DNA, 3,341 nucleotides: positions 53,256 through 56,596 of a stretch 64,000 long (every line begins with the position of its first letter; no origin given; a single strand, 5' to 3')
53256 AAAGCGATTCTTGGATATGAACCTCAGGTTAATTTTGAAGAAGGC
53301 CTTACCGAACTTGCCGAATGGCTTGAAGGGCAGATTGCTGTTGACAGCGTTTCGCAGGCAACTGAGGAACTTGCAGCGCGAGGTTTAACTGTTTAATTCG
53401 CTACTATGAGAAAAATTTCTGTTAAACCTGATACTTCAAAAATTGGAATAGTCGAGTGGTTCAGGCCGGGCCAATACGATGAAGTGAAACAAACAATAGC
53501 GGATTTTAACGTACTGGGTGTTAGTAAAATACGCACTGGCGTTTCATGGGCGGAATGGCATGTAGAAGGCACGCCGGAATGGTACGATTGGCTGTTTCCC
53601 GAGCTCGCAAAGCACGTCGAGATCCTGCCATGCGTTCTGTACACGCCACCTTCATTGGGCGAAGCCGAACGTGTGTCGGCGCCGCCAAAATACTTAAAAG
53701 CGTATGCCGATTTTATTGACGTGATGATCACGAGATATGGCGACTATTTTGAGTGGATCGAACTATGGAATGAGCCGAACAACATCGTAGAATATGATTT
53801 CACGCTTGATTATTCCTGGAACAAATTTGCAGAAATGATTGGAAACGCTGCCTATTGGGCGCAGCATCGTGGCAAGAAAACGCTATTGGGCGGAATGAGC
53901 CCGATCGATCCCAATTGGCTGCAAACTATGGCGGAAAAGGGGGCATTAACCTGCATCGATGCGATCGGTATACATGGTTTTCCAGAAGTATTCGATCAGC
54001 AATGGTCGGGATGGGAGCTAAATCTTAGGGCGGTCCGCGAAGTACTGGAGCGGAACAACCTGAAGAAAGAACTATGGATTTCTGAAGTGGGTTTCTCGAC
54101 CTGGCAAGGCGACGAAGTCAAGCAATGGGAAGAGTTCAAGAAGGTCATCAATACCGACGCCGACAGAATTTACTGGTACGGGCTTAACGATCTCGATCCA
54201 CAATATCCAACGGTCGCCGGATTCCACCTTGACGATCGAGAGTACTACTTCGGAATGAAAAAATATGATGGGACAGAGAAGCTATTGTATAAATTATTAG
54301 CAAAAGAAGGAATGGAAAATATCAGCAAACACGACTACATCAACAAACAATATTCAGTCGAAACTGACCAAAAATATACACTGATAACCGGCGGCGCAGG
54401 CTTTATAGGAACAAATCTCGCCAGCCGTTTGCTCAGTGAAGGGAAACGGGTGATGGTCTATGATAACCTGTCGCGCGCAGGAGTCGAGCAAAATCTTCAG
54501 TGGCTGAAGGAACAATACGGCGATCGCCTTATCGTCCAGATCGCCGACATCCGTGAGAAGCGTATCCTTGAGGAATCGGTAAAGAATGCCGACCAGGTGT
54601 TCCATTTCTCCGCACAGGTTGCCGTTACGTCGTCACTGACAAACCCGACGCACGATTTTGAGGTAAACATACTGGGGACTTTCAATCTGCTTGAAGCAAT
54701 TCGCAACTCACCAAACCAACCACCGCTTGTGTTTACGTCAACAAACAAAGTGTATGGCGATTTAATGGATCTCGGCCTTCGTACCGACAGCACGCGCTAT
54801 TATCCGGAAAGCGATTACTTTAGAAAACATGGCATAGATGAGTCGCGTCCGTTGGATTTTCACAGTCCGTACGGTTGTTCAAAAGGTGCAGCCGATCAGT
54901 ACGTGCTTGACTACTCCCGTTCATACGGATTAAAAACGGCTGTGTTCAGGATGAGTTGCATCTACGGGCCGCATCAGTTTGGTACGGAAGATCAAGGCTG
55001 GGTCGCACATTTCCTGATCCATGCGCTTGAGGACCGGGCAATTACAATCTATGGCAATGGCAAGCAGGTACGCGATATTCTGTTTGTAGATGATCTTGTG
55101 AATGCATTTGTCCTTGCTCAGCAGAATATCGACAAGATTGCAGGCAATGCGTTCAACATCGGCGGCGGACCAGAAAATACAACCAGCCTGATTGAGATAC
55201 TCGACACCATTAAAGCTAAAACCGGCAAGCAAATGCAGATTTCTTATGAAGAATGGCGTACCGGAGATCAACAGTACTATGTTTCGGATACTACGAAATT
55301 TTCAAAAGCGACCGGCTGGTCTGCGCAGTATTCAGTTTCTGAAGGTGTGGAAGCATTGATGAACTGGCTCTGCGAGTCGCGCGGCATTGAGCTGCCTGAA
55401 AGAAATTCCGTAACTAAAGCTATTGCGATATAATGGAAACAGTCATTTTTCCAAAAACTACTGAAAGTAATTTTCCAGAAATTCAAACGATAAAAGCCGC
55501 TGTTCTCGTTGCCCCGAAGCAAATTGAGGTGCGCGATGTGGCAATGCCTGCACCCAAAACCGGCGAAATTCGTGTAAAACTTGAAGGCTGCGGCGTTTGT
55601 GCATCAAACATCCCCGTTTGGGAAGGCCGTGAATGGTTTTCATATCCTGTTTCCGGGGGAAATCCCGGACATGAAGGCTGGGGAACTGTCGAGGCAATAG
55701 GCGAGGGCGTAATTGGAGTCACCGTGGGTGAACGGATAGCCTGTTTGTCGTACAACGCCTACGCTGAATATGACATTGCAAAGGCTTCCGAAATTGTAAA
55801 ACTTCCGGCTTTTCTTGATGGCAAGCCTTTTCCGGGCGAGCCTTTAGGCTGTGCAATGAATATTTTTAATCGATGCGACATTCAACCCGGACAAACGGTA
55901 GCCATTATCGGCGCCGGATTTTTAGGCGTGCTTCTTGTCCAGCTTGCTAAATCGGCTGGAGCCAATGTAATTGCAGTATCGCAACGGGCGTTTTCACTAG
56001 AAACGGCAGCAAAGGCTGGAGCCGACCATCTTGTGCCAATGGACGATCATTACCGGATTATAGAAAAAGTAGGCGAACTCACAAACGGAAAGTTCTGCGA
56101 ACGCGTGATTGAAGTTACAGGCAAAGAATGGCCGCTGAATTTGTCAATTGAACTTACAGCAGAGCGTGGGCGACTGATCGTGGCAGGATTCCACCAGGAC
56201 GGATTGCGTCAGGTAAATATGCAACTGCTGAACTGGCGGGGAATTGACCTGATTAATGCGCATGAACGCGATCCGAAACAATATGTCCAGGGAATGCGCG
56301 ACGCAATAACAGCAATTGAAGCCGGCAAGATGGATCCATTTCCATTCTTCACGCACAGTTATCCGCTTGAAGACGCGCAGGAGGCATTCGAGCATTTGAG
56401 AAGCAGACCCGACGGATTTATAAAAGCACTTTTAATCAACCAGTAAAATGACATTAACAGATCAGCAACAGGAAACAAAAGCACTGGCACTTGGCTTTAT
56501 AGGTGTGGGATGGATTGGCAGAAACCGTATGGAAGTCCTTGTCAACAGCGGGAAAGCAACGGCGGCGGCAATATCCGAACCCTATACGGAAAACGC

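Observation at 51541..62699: Eleven-gene sugar-modification operon with no export or polymerase genes: product unknown, probably cytoplasmic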

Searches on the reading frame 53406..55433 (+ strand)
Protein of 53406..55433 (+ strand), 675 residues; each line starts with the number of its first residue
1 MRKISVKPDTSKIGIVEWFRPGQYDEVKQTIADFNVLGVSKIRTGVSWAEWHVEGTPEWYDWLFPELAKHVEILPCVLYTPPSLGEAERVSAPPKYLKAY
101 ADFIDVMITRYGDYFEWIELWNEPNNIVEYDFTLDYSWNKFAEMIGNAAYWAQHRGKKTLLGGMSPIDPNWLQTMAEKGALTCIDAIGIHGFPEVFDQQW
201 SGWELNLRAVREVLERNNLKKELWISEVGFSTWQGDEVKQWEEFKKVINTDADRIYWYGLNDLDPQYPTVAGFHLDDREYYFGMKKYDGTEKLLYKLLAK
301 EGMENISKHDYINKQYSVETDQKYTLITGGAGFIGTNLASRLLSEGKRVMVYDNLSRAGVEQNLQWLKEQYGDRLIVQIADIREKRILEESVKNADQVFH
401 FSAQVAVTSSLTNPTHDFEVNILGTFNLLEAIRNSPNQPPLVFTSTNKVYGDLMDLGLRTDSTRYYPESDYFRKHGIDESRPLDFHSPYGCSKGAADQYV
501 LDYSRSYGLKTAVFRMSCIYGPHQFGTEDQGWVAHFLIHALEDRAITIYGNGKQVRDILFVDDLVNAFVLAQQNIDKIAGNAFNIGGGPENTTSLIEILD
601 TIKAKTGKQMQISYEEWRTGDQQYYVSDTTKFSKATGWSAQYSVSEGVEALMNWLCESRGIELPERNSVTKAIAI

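Call 3: search_protein_families(library=pfam, proteins=[window:53406-55433:+], max_evalue=0.001)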
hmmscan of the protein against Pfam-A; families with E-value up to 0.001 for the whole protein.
window:53406-55433:+ (675 aa): 8 families
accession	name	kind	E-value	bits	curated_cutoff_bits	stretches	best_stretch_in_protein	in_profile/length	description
PF16363.11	GDP_Man_Dehyd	-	2.5e-53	182.1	27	2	326-471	1-153/332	GDP-mannose 4,6 dehydratase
PF01370.27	Epimerase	-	2.5e-50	171.6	20.9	1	326-586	2-240/240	NAD dependent epimerase/dehydratase family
PF01073.25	3Beta_HSD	-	1.3e-20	74.1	22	1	326-577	1-234/280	3-beta hydroxysteroid dehydrogenase/isomerase family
PF07993.18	NAD_binding_4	-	2.4e-17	63.4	20.1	1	327-567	1-257/258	Male sterility protein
PF02719.21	Polysacc_synt_2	-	6.8e-11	42.3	20.2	1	326-449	2-131/293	Polysaccharide biosynthesis protein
PF04321.23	RmlD_sub_bind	-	8.5e-07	28.8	27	1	325-523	3-155/287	RmlD substrate binding domain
PF00106.31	adh_short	-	3.4e-06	27.1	26.6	1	324-397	2-73/195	short chain dehydrogenase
PF08659.16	KR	-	7e-05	23.3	22.6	1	326-450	4-141/180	KR domain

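Call 4: search_protein_families(library=ncbifam, proteins=[window:53406-55433:+], max_evalue=0.001)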
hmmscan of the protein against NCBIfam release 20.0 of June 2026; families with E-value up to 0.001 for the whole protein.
window:53406-55433:+ (675 aa): 66 families (the best 25 are shown)
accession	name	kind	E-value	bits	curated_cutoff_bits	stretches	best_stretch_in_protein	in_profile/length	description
TIGR01181.1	dTDP_gluc_dehyt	equivalog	2.1e-58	197.9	365.1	2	477-658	139-314/321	dTDP-glucose 4,6-dehydratase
TIGR01179.1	galE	equivalog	3.6e-44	150.9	262.3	1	326-654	3-324/332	UDP-glucose 4-epimerase GalE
NF007490.0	PRK10084.1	subfamily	1.5e-40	139.3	649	1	326-656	4-335/361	dTDP-glucose 4,6-dehydratase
TIGR04180.1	EDH_00030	hypoth_equivalog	9.8e-37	126.6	475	1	326-643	2-297/297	NAD-dependent 4,6-dehydratase LegB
NF007582.0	PRK10217.1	equivalog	9.6e-34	117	698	1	324-655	3-331/355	dTDP-glucose 4,6-dehydratase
NF007956.0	PRK10675.1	subfamily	2.7e-26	92.5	394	1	325-655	3-329/338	UDP-glucose 4-epimerase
TIGR02622.1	CDP_4_6_dhtase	equivalog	1.6e-25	90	278.45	1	322-655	4-330/352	CDP-glucose 4,6-dehydratase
NF011728.1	PRK15181.1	equivalog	2.2e-23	82.9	760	1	322-657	15-339/348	Vi polysaccharide biosynthesis UDP-N-acetylglucosaminuronic acid C-4 epimerase TviC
TIGR02197.1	heptose_epim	equivalog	4.1e-23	82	274.6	1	326-656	2-314/316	ADP-glyceromanno-heptose 6-epimerase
NF043036.1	ErythonDh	equivalog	3e-20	72.6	325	1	326-475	4-153/321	D-erythronate dehydrogenase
NF042423.1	oxyalk_red_Shew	equivalog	7.9e-16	58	580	1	320-586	6-239/331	2-alkyl-3-oxoalkanoate reductase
NF008872.0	PRK11908.1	equivalog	7.4e-15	54.8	294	1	324-605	3-270/349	bifunctional UDP-4-keto-pentose/UDP-xylose synthase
NF042422.1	oxyalk_red_OleD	equivalog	8.6e-14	51.6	580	1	326-602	4-249/329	2-alkyl-3-oxoalkanoate reductase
TIGR01472.1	gmd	equivalog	5.3e-12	45.6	415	1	324-471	2-155/342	GDP-mannose 4,6-dehydratase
NF041015.1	UDPsulfquin_syn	equivalog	5.8e-12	45.3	575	1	326-657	4-365/384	UDP-sulfoquinovose synthase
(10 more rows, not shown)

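Call 18: search_solved_structures(query=window:53406-55433:+, max_evalue=0.01)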
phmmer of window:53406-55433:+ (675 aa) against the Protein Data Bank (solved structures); distinct sequences matched with E-value up to 0.01: 152 (the best 60 are shown).
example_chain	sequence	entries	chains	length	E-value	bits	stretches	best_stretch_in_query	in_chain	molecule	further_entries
9rl0_E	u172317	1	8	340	1.6e-94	320.8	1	324-655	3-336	CDP-tyvelose 2-epimerase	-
1orr_A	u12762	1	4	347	3.5e-86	293.2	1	326-655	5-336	CDP-tyvelose-2-epimerase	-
4zrm_A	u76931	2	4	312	9.4e-38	133.1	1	325-653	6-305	UDP-glucose 4-epimerase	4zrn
2hun_A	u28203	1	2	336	1.5e-35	125.8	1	325-657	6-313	336aa long hypothetical dTDP-glucose 4,6-dehydratase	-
6bi4_A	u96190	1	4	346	7.6e-35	123.5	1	322-655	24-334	dTDP-glucose 4,6-dehydratase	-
7ys8_A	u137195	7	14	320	2e-32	115.5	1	325-653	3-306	UDP-glucose 4-epimerase | UDP-glucose 4-epimerase along with EC 5.1.3.2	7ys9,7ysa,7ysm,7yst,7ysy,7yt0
6wjb_A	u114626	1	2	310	2.3e-32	115.3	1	325-652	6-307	NAD-dependent epimerase/dehydratase family protein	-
1g1a_A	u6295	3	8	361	3.5e-32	114.7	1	325-656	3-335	DTDP-D-GLUCOSE 4,6-DEHYDRATASE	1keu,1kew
8vr2_A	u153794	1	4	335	9.1e-32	113.3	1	318-658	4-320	NAD-dependent epimerase/dehydratase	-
6wj9_A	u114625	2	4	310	1.1e-31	113.1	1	325-652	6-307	NAD-dependent epimerase/dehydratase family protein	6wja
2p5u_A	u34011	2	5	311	6.5e-31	110.5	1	325-650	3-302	UDP-glucose 4-epimerase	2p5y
6bwl_A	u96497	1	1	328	7.8e-31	110.3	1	326-655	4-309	Pal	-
1kep_A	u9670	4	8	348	8.5e-31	110.1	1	323-665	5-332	dTDP-D-glucose 4,6-dehydratase | DTDP-GLUCOSE 4,6-DEHYDRATASE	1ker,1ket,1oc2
8du1_A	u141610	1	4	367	1.5e-29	106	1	323-659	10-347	dTDP-glucose 4,6-dehydratase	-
1r6d_A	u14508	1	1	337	1.3e-28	102.9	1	326-664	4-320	TDP-glucose-4,6-dehydratase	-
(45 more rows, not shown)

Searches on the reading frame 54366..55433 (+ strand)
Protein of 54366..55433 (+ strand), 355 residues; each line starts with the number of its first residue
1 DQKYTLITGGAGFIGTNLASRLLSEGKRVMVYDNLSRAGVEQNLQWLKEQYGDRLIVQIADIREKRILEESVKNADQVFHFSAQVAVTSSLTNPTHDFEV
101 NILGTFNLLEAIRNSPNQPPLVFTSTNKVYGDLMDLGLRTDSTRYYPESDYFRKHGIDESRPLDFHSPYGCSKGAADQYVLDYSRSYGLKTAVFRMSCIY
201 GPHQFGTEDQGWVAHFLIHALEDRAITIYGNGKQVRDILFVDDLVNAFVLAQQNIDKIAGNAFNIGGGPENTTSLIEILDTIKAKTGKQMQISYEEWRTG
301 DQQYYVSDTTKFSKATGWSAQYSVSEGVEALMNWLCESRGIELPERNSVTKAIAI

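Call 78: search_solved_structures(query=window:54366-55433:+, max_evalue=1e-60, show_alignments=1)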
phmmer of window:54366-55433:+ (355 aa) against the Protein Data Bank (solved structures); distinct sequences matched with E-value up to 1e-60: 2.
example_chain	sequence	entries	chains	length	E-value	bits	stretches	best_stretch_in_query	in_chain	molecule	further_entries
9rl0_E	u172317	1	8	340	2.6e-95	322.6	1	4-335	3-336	CDP-tyvelose 2-epimerase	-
1orr_A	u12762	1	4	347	6.4e-87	295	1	6-335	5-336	CDP-tyvelose-2-epimerase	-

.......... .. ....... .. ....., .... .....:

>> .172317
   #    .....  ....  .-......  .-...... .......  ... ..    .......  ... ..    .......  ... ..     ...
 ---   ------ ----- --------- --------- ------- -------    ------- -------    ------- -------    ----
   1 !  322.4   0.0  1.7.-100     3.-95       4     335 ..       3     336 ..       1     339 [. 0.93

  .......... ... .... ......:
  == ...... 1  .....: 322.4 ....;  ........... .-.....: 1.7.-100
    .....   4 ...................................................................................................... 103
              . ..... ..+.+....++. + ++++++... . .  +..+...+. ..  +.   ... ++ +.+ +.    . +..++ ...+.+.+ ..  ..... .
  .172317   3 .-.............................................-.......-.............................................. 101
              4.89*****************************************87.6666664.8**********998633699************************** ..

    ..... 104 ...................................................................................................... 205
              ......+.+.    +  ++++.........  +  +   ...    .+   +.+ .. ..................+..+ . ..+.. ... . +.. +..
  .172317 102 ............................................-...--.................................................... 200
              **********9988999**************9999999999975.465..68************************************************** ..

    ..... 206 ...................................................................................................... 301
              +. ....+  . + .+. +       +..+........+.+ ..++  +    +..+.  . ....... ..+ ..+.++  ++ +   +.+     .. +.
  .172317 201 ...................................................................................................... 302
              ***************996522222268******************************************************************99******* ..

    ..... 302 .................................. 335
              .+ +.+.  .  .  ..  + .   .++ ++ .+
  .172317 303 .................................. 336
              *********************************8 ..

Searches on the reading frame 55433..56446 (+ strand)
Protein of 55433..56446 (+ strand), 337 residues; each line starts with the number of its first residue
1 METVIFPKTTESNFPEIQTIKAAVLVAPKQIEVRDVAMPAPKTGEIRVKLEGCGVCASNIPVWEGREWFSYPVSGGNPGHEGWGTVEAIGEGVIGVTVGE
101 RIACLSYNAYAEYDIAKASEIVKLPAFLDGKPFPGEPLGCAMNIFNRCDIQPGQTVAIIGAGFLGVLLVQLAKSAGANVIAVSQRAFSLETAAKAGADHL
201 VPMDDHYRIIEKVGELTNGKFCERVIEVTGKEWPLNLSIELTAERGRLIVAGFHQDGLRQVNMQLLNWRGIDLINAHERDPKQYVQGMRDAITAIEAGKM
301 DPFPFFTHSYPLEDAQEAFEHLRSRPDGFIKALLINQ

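Call 3: search_protein_families(library=pfam, proteins=[window:55433-56446:+], max_evalue=0.001)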
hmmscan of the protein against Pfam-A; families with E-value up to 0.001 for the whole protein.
window:55433-56446:+ (337 aa): 3 families
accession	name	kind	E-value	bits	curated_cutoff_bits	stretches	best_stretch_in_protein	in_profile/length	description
PF00107.32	ADH_zinc_N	-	1.6e-18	67.3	31.8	1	164-285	2-121/129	Zinc-binding dehydrogenase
PF08240.17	ADH_N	-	2.6e-10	40.9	23.5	1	43-125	2-103/104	Alcohol dehydrogenase GroES-like domain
PF13602.12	ADH_zinc_N_2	-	1.8e-06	29.4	27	1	196-325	2-126/134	Zinc-binding dehydrogenase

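Call 4: search_protein_families(library=ncbifam, proteins=[window:55433-56446:+], max_evalue=0.001)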
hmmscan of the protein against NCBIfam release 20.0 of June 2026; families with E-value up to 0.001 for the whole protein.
window:55433-56446:+ (337 aa): 22 families
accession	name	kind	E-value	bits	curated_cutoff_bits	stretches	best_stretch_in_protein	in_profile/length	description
TIGR03989.1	Rxyl_3153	subfamily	1.7e-29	103.2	440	2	145-323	179-359/370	NDMA-dependent alcohol dehydrogenase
TIGR00692.1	tdh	equivalog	1.1e-28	100.3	458.35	2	109-326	118-332/340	L-threonine 3-dehydrogenase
NF041097.1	keto_inos_dh_IolM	equivalog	8.9e-27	93.7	450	2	136-327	188-382/389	scyllo-inosose 3-dehydrogenase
TIGR02824.1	quinone_pig3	subfamily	1.6e-24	86.5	296.8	1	20-324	4-314/325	putative NAD(P)H quinone oxidoreductase, PIG3 family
NF003808.0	PRK05396.1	equivalog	1.5e-22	79.9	380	2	109-324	120-330/341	L-threonine 3-dehydrogenase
TIGR03451.1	mycoS_dep_FDH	equivalog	2.6e-21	75.9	512.9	2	145-323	169-347/358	S-(hydroxymethyl)mycothiol dehydrogenase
NF007489.0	PRK10083.1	equivalog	2.7e-21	75.9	376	2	21-103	2-82/339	Zn-dependent oxidoreductase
NF006940.0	PRK09422.1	equivalog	8.5e-21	74.3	344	2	110-272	117-279/338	alcohol dehydrogenase AdhP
NF010344.0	PRK13771.1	subfamily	1.2e-18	67.2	349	2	21-115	2-95/334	putative alcohol dehydrogenase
NF047908.1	AldhRedAhr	equivalog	7.7e-18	64.5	470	2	145-324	159-324/335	NADPH-dependent aldehyde reductase Ahr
TIGR02818.1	adh_III_F_hyde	equivalog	9.7e-18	64.4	543.95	2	21-108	3-89/368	S-(hydroxymethyl)glutathione dehydrogenase/class III alcohol dehydrogenase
NF007642.0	PRK10309.1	equivalog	7.5e-17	61.6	550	2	109-256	116-265/347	galactitol-1-phosphate 5-dehydrogenase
NF007375.0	PRK09880.1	equivalog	3.1e-14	52.5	469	1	109-320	125-328/344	L-idonate 5-dehydrogenase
NF041172.1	AcrlCoa_red_Thmprot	equivalog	2.7e-13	49.6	500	2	110-325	118-324/334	acryloyl-CoA reductase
NF008024.0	PRK10754.1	subfamily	2e-12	46.8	348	1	27-326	12-318/327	NADPH:quinone reductase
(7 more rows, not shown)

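Call 22: search_solved_structures(query=window:55433-56446:+, max_evalue=1e-10)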
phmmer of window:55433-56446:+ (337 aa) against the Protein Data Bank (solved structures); distinct sequences matched with E-value up to 1e-10: 133 (the best 60 are shown).
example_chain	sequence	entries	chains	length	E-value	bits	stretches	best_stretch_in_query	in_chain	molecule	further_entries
2eer_A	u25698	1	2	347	1.5e-23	86.6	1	109-323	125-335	NAD-dependent alcohol dehydrogenase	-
2d8a_A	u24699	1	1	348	2.5e-22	82.5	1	108-330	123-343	Probable L-threonine 3-dehydrogenase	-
2dfv_A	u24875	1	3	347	2.6e-22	82.5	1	108-330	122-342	Probable L-threonine 3-dehydrogenase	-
1e3j_A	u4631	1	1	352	1.9e-21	79.6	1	135-334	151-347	NADP(H)-DEPENDENT KETOSE REDUCTASE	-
1jvb_A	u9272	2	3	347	2.5e-20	76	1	109-323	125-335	NAD(H)-DEPENDENT ALCOHOL DEHYDROGENASE | NAD-dependent alcohol dehydrogenase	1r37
3i4c_A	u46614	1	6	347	5.4e-20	74.9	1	109-323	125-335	NAD-dependent alcohol dehydrogenase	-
1nto_A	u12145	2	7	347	6.3e-20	74.7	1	109-323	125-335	NAD-dependent alcohol dehydrogenase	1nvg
4oh1_A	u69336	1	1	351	6.3e-20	74.7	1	107-268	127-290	L-iditol 2-dehydrogenase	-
1rjw_A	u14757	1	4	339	2.6e-19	72.6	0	21-109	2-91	Alcohol dehydrogenase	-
3gfb_A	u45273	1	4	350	3.2e-19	72.3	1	110-328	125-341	L-threonine 3-dehydrogenase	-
9u4x_A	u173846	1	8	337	5.5e-19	71.6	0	21-120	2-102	Alcohol dehydrogenase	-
3pii_A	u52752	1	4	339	8.2e-19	71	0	21-109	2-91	Alcohol dehydrogenase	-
1pl6_A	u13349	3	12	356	1.5e-18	70.1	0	136-323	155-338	Sorbitol dehydrogenase | human sorbitol dehydrogenase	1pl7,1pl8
4ilk_A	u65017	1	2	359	2.8e-18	69.2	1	18-104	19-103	Starvation sensing protein rspB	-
3qe3_A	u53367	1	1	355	2.9e-18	69.2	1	136-322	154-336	Sorbitol dehydrogenase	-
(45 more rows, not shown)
